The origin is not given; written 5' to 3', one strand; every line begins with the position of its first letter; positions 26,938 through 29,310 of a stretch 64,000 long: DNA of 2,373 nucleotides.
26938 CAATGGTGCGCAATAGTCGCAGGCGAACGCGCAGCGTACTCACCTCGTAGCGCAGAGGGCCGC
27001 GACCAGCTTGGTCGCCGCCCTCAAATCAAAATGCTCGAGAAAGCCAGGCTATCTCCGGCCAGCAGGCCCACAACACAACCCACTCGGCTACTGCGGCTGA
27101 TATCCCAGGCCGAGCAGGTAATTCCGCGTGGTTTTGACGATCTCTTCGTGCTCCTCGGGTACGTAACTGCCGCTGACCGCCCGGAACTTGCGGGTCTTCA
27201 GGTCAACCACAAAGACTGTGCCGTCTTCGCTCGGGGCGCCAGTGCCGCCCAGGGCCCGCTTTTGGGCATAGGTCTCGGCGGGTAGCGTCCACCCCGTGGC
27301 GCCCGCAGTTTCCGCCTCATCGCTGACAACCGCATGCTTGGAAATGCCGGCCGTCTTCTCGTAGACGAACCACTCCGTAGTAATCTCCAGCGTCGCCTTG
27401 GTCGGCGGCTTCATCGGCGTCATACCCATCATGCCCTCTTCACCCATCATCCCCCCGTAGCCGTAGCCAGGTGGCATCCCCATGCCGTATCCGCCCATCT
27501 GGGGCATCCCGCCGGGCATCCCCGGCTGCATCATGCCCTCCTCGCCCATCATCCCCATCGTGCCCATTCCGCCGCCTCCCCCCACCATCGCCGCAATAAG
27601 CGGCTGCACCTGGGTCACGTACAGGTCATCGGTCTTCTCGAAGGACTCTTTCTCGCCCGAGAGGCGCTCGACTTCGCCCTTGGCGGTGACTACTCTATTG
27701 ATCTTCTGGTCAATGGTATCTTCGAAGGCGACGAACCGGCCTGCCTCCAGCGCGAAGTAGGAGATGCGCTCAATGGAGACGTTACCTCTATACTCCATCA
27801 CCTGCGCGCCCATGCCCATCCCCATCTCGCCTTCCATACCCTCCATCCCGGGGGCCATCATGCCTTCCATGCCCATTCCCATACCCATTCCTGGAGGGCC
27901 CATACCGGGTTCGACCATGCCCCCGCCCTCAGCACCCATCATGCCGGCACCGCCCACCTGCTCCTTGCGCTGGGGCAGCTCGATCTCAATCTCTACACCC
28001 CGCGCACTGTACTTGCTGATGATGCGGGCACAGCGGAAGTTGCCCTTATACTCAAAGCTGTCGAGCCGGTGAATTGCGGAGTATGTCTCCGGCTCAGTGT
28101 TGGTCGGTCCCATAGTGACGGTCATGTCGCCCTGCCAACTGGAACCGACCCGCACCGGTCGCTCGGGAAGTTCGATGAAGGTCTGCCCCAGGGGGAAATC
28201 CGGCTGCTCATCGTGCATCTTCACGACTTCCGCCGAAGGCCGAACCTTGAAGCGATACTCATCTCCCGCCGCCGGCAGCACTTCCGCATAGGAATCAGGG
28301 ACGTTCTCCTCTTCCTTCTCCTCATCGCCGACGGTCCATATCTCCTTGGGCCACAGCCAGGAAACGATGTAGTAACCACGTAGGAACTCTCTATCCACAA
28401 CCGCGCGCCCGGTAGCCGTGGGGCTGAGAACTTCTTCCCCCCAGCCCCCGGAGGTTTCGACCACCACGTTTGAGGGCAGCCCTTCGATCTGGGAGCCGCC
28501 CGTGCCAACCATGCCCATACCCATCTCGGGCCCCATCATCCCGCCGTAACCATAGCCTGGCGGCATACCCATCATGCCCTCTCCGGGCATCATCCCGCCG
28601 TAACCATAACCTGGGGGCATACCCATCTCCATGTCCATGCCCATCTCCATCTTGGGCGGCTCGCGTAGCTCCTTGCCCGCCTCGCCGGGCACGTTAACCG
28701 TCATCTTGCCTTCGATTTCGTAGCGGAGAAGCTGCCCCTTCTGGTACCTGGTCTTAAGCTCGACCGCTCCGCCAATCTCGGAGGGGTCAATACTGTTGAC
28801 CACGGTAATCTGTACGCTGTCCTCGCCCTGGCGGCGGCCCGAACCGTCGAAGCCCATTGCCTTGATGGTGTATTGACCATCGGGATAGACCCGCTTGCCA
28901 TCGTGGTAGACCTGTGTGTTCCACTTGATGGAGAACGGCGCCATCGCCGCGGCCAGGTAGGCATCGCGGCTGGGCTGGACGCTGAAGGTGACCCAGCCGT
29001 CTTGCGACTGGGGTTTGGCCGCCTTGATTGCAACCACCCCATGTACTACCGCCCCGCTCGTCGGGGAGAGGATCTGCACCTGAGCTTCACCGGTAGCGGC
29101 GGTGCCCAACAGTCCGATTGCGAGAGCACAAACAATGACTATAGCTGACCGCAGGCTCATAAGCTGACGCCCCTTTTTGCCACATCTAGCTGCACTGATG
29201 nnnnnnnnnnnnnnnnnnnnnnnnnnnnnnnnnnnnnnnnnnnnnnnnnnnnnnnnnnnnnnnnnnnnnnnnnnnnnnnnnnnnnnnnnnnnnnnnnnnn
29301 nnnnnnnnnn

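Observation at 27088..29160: Secreted protein with three Met/Gly-rich repeat modules (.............-type)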

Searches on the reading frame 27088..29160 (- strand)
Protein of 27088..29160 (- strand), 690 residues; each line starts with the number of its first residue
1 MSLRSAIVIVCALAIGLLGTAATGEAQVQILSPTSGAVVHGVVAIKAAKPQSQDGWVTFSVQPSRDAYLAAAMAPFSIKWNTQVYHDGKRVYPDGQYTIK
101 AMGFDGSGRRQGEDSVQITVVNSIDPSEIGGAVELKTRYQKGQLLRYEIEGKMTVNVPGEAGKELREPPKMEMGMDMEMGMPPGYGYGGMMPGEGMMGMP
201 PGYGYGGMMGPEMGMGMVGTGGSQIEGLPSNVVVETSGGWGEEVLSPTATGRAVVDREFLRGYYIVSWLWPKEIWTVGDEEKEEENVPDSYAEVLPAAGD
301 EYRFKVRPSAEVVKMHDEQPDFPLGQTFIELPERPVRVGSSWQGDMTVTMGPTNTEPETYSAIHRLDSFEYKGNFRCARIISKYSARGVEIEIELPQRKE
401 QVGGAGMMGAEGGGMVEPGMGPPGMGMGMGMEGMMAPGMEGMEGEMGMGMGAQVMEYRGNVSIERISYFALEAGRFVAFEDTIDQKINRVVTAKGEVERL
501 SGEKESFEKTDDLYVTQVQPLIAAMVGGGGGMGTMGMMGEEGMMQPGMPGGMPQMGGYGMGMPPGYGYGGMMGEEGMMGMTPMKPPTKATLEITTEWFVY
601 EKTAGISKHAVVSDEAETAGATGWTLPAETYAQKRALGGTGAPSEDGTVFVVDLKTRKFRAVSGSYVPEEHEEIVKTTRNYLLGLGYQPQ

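Call 3: search_protein_families(library=pfam, proteins=[window:27088-29160:-], max_evalue=1)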
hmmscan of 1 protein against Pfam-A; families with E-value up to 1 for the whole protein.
window:27088-29160:- (690 aa): 1 family
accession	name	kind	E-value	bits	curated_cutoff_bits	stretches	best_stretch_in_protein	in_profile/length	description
PF17957.7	Big_7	-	0.017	16.2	24.1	1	27-101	2-70/70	Bacterial Ig domain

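Call 4: search_protein_families(library=ncbifam, proteins=[window:27088-29160:-], max_evalue=1)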
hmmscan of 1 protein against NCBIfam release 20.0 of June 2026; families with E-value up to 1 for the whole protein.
window:27088-29160:- (690 aa): 1 family
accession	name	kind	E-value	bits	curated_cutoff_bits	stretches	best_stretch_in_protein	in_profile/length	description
NF041539.1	choice_anch_R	domain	0.043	13.8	30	1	584-641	84-141/155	choice-of-anchor R domain-containing protein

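Call 6: find_homologous_proteins(query=window:27088-29160:-, max_evalue=0.001)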
Query window:27088-29160:- (690 aa): 39 proteins with E <= 0.001 among 8000 candidates.
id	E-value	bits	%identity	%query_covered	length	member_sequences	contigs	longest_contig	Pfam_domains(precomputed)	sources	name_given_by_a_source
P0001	0.0e+0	1546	100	100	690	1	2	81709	-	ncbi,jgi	-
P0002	0.0e+0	1041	67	100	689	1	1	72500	-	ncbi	-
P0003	2.2e-218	745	56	100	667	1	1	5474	-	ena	-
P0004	1.8e-215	735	50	68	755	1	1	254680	-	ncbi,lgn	-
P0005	4.2e-213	727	60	58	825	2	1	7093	-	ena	-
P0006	8.6e-211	720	52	76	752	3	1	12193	-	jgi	-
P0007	9.3e-210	716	46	18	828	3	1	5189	-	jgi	-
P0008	5.1e-206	704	52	79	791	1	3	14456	-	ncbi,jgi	-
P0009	1.4e-154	534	61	25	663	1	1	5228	-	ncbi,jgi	-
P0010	3.2e-118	414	43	24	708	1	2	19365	-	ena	-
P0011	1.8e-101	359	61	25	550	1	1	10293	-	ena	-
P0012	6.0e-99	350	42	56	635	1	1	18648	-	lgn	-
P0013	1.8e-97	345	36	70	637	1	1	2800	-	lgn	-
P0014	1.8e-92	329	37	71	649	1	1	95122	-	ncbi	-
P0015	9.4e-92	326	38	71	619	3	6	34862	PF17957.8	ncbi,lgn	-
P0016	1.3e-84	303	35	71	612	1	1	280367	-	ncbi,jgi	-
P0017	4.1e-65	238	38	55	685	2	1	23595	-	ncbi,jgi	-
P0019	6.2e-46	175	40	18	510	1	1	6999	PF17957.8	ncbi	-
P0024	1.3e-38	151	31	22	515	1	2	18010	-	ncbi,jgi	-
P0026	3.9e-38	149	28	56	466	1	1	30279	-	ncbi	-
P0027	9.3e-32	128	31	22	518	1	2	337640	-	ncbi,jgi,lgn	ncbi:MAG: hypothetical protein ACOX9R_17930 [Armatimonadota bacterium]|jgi:hypothetical protein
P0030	2.6e-28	117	33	23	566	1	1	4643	-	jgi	jgi:hypothetical protein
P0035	5.1e-23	99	33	22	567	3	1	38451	-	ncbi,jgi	-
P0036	1.5e-22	98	32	22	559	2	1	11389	-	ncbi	-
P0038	2.5e-20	90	32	21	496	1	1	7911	-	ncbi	-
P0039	8.5e-14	69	32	25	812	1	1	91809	-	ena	-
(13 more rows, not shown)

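Call 16: find_encoding_contigs(protein=P0004, flank=8000, max_places=1)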
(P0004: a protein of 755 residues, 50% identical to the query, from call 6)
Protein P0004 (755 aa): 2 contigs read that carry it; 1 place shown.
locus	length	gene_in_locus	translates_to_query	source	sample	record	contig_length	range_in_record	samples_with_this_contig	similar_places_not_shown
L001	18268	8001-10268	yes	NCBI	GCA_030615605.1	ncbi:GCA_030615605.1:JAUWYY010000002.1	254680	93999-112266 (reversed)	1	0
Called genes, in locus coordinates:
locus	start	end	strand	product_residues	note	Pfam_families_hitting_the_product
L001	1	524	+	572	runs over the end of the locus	PF03065:Glyco_hydro_57, PF09210:BE_C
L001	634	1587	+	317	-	PF01145:Band_7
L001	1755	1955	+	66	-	-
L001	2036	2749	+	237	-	PF01909:NTP_transf_2 (weak), PF18765:Polbeta (faint)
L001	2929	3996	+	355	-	-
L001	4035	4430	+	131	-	-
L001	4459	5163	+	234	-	-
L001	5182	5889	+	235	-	-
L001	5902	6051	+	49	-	-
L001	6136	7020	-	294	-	PF03331:LpxC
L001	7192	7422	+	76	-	PF03840:SecG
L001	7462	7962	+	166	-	PF11969:DcpS_C (weak), PF01230:HIT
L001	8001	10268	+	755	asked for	-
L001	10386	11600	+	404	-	PF01547:SBP_bac_1, PF13416:SBP_bac_8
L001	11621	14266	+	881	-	PF00675:Peptidase_M16, PF05193:Peptidase_M16_C, PF00675:Peptidase_M16, PF05193:Peptidase_M16_C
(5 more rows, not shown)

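Call 17: find_encoding_contigs(protein=P0016, flank=8000, max_places=1)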
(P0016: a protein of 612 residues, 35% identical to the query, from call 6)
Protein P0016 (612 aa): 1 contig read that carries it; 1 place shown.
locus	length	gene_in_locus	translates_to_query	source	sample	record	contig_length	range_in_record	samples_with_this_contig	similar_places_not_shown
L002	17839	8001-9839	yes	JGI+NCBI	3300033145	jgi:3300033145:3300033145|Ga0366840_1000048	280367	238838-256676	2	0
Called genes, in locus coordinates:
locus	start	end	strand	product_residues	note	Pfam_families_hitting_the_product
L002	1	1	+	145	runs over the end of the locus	PF04480:DUF559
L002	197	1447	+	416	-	PF00464:SHMT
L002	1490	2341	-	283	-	-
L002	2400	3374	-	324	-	-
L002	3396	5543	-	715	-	PF07833:Cu_amine_oxidN1, PF19077:Big_13 (faint)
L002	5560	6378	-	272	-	PF03331:LpxC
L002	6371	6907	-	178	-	-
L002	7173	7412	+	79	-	PF03840:SecG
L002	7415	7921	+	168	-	PF04677:CwfJ_C_1 (weak), PF11969:DcpS_C (weak), PF01230:HIT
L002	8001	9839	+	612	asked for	-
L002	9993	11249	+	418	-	PF01547:SBP_bac_1, PF13416:SBP_bac_8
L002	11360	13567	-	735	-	PF04932:Wzy_C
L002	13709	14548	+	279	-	PF01261:AP_endonuc_2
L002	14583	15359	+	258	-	PF00459:Inositol_P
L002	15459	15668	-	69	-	-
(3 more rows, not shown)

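Call 18: find_encoding_contigs(protein=P0027, flank=8000, max_places=1)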
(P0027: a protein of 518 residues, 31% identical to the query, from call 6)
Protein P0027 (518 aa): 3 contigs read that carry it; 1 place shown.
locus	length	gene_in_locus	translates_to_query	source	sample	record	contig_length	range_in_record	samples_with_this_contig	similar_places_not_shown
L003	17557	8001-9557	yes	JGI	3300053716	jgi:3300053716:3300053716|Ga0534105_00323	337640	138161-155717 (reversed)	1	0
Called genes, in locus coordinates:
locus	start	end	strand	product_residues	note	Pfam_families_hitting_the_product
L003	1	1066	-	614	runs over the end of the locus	PF01336:tRNA_anti-codon, PF00152:tRNA-synt_2, PF02938:GAD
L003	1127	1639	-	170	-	-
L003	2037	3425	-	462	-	PF14706:Tnp_DNA_bind, PF02281:Dimer_Tnp_Tn5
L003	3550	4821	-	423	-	PF13393:tRNA-synt_His, PF00587:tRNA-synt_2b, PF03129:HGTP_anticodon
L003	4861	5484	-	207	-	-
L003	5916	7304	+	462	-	PF01609:DDE_Tnp_1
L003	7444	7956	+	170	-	PF11969:DcpS_C (weak), PF01230:HIT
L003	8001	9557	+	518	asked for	-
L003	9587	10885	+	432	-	PF01547:SBP_bac_1, PF13416:SBP_bac_8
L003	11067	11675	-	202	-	PF10502:Peptidase_S26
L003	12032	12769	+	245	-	PF02687:FtsX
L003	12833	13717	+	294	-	PF00005:ABC_tran, PF02463:SMC_N (faint), PF13304:AAA_21 (faint)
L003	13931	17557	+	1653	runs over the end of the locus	PF04389:Peptidase_M28, PF02687:FtsX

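Call 22: predict_structure(alignment_id=A1)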
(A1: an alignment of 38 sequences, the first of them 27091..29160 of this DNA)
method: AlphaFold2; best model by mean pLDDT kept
length: 690 residues; sequences in the alignment: 38
mean_pLDDT: 75.2   pTM: 0.69
mean pLDDT of the five models: 75.2, 74.6, 74.0, 73.9, 73.4
residues with pLDDT >= 90: 303; 70-90: 152; 50-70: 52; < 50: 183
segments of 3 or more residues with pLDDT < 50: 1-3, 19-24, 178-182, 184-218, 402-451, 530-579, 614-646
pLDDT, mean of each block of 10 residues (from residue 1): 58 58 65 95 90 86 80 85 80 93 86 95 92 95 94 97 93 56 44 40 38 46 84 94 95 95 90 89 90 87 97 94 94 97 97 94 97 93 97 87 44 39 38 38 39 77 98 96 96 78 86 94 82 42 39 38 38 45 85 96 75 45 35 30 52 89 84 81 69
secondary structure, 60 per line:
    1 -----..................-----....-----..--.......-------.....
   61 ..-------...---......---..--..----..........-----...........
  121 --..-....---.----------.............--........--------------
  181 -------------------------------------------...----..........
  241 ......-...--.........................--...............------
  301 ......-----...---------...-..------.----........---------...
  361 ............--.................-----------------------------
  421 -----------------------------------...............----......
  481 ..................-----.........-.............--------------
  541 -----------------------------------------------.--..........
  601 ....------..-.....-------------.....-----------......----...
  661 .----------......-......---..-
elements in order (helices of 4 or more, strands of 3 or more residues): H6-23 E29-32 E42-48 E56-62 E70-72 E76-81 E95-104 E110-120 H126-129 E144-156 H159-166 E224-226 E231-246 E253-277 E280-294 E301-306 E312-314 E341-348 E358-372 E375-391 E456-470 E475-498 E504-512 H515-526 E591-601 H614-618 H632-636 E648-653 E658-661 E672-677 H679-684

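Call 24: find_encoding_contigs(protein=P0039, flank=8000, max_places=1)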
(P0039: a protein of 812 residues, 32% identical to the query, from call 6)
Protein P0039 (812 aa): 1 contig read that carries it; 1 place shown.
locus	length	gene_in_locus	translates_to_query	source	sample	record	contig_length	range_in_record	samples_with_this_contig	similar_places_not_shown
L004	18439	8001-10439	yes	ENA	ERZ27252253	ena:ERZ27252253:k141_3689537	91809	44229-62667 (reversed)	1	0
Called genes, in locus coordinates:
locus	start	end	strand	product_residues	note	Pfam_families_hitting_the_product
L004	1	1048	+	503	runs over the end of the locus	PF04715:, PF00425:Chorismate_bind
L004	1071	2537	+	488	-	PF00246:Peptidase_M14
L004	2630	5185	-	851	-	PF00270:DEAD, PF00271:Helicase_C, PF00486:Trans_reg_C (weak)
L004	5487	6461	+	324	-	PF05448:AXE1, PF01738:DLH (weak), PF00561:Abhydrolase_1, PF12146:Hydrolase_4 (weak), PF12697:Abhydrolase_6, PF20408:Abhydrolase_11 (weak), PF00326:Peptidase_S9 (weak)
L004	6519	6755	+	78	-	PF03840:SecG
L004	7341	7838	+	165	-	PF04677:CwfJ_C_1 (weak), PF11969:DcpS_C (weak), PF01230:HIT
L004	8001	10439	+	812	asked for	-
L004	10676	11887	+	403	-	PF01547:SBP_bac_1, PF13416:SBP_bac_8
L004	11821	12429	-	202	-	PF10502:Peptidase_S26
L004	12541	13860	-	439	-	PF04734:Ceramidase_alk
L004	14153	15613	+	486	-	-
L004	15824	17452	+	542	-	PF19864:Radical_SAM_N2, PF04055:Radical_SAM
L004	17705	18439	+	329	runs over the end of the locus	PF13649:Methyltransf_25 (faint), PF01170:UPF0020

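Call 25: find_encoding_contigs(protein=P0026, flank=8000, max_places=1)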
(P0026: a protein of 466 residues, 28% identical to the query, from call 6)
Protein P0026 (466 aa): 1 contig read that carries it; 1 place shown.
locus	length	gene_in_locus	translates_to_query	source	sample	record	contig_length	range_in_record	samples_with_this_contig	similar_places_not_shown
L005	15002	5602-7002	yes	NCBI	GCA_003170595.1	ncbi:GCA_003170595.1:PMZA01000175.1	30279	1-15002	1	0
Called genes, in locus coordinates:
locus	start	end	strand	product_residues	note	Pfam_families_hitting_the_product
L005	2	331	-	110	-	?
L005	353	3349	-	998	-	PF16586:DUF5060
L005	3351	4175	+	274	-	-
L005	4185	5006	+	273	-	-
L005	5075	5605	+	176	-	PF04677:CwfJ_C_1 (weak), PF11969:DcpS_C, PF01230:HIT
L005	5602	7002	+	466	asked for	-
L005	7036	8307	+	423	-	PF01547:SBP_bac_1, PF13416:SBP_bac_8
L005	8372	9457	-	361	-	PF01118:Semialdhyde_dh, PF02774:Semialdhyde_dhC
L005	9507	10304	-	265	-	PF01113:DapB_N, PF05173:DapB_C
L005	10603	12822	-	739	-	PF01138:RNase_PH, PF03725:RNase_PH_C, PF03726:PNPase (weak), PF01138:RNase_PH, PF00013:KH_1, PF00575:S1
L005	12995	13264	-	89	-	PF00312:Ribosomal_S15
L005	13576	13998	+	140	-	PF00072:Response_reg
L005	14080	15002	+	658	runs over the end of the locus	-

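Call 26: find_encoding_contigs(protein=P0035, flank=8000, max_places=1)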
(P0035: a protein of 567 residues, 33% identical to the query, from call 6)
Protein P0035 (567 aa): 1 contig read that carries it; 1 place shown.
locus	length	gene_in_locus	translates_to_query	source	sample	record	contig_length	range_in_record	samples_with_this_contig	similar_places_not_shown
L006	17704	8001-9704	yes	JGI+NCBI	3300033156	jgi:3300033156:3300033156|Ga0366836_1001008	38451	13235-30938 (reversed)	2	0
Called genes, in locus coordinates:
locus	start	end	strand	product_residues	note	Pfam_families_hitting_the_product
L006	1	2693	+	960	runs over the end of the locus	PF13271:DUF4062, PF07719:TPR_2 (faint), PF13424:TPR_12 (weak)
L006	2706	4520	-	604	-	PF01336:tRNA_anti-codon, PF00152:tRNA-synt_2, PF02938:GAD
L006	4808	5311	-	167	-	-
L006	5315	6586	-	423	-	PF13393:tRNA-synt_His, PF00587:tRNA-synt_2b, PF03129:HGTP_anticodon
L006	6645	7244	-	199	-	-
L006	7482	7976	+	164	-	PF11969:DcpS_C, PF01230:HIT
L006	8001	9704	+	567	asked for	-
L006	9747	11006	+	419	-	PF01547:SBP_bac_1, PF13416:SBP_bac_8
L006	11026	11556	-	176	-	PF10502:Peptidase_S26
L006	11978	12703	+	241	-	PF02687:FtsX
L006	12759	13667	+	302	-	PF02463:SMC_N (faint), PF00005:ABC_tran, PF13304:AAA_21 (faint)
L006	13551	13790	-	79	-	-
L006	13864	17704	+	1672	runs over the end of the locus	PF04389:Peptidase_M28 (weak), PF02687:FtsX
